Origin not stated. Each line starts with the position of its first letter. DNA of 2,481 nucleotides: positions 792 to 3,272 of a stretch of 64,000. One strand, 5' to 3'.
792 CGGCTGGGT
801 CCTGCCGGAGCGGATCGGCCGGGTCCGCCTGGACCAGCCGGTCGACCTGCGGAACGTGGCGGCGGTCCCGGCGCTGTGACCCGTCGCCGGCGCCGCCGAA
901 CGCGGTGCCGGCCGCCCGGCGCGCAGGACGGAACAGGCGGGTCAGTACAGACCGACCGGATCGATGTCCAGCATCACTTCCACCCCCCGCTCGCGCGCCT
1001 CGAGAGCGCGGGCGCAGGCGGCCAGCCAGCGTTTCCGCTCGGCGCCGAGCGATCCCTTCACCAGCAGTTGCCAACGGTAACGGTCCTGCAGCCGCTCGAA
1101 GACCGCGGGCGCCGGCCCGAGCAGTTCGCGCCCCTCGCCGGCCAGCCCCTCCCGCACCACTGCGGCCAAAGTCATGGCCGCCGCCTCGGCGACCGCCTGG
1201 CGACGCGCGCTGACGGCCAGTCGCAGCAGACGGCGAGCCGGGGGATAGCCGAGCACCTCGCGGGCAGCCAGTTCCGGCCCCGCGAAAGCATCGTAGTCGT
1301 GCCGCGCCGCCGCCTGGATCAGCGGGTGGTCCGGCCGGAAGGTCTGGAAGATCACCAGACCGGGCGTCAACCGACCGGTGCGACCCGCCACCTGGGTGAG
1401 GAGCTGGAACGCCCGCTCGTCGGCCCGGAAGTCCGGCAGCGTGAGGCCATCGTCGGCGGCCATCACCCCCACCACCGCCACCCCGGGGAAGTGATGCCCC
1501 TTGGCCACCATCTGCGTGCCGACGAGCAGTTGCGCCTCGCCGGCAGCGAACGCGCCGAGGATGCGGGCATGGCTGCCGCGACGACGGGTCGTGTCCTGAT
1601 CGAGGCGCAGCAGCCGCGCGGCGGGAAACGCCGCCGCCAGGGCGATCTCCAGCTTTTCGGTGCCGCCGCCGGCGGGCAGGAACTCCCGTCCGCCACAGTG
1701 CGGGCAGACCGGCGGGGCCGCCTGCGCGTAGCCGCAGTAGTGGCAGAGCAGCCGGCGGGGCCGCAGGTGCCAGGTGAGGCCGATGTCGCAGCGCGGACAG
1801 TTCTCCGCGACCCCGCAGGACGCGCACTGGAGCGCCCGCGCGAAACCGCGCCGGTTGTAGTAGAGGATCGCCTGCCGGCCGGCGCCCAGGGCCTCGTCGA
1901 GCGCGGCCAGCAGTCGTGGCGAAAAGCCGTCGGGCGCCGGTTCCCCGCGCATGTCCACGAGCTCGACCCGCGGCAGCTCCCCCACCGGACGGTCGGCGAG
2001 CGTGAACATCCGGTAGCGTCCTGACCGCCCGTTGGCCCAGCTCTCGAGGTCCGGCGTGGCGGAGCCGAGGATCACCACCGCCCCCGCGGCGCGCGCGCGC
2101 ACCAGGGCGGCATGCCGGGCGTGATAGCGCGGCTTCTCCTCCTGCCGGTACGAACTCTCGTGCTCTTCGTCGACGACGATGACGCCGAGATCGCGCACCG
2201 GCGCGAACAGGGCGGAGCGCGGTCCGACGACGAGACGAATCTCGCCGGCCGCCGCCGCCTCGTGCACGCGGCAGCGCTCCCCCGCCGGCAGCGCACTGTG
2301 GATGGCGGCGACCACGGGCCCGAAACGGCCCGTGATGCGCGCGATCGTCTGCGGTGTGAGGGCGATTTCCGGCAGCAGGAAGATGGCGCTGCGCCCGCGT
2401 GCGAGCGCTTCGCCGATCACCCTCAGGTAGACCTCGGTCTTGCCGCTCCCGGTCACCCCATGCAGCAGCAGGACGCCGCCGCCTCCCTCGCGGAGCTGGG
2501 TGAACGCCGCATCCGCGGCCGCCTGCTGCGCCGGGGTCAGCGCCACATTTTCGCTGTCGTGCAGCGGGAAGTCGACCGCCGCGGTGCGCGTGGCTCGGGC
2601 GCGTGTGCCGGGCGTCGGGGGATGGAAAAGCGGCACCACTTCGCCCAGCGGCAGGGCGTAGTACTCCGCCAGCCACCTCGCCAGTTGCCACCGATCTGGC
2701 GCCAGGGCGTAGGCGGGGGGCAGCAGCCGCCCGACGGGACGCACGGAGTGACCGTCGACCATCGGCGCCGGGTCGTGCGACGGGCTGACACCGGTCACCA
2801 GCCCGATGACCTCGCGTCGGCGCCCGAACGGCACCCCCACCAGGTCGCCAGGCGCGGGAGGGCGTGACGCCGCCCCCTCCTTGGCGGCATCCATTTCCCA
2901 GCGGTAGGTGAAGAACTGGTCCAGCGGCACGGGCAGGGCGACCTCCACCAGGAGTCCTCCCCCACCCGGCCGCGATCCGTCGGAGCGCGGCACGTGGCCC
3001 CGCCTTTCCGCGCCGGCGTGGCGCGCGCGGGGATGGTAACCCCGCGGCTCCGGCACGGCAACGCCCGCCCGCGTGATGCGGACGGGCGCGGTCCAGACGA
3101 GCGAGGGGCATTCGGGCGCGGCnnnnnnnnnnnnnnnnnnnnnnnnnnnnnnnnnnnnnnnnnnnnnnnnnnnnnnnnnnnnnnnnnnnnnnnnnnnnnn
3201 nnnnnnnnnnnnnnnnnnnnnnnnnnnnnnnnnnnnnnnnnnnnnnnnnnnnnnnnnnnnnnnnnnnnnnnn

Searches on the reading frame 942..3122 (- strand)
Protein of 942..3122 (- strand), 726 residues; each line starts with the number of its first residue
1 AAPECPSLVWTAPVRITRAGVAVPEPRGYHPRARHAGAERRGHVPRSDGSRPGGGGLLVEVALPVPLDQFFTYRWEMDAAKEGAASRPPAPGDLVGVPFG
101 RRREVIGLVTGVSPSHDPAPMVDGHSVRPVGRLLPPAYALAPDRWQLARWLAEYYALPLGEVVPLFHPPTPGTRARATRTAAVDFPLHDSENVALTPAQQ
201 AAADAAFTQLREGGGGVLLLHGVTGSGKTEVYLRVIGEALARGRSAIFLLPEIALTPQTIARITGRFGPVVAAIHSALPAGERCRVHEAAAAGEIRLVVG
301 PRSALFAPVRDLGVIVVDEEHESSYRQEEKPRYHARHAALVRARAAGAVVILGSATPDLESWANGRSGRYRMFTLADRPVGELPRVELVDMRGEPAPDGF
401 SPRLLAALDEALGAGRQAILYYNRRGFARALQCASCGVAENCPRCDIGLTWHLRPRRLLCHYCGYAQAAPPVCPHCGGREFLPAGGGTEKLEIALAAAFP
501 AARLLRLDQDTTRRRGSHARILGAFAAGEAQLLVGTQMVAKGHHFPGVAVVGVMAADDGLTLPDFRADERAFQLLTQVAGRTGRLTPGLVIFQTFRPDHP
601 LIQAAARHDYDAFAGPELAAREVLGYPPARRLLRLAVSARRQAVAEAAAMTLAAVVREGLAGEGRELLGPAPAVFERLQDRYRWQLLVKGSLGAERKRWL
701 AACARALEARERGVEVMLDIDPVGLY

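Call 36: search_protein_families(library=pfam, proteins=[window:942-3122:-], max_evalue=0.001)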
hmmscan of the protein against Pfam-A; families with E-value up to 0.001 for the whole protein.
window:942-3122:- (726 aa): 7 families
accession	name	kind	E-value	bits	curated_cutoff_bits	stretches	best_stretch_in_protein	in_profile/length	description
PF17764.6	PriA_3primeBD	-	1.8e-17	63.4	22.7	1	60-166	1-94/96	3'DNA-binding domain (3'BD)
PF18074.6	PriA_C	-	1.1e-16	61.9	26.9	1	630-722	3-95/95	Primosomal protein N C-terminal domain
PF00270.35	DEAD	-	9.9e-15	55.1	26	1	197-358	2-161/167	DEAD/DEAH box helicase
PF18319.7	Zn_ribbon_PriA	-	3.2e-11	43.4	26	1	442-467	1-26/27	PriA DNA helicase Cys-rich region (CRR) domain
PF04851.21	ResIII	-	1.8e-10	41.4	22.5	1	194-357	3-162/164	Type III restriction enzyme, res subunit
PF00271.37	Helicase_C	-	8.9e-06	26.4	23.5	1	518-585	54-109/110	Helicase conserved C-terminal domain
PF13191.12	AAA_16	-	0.0008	20.4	32.6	1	199-277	8-85/167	AAA ATPase domain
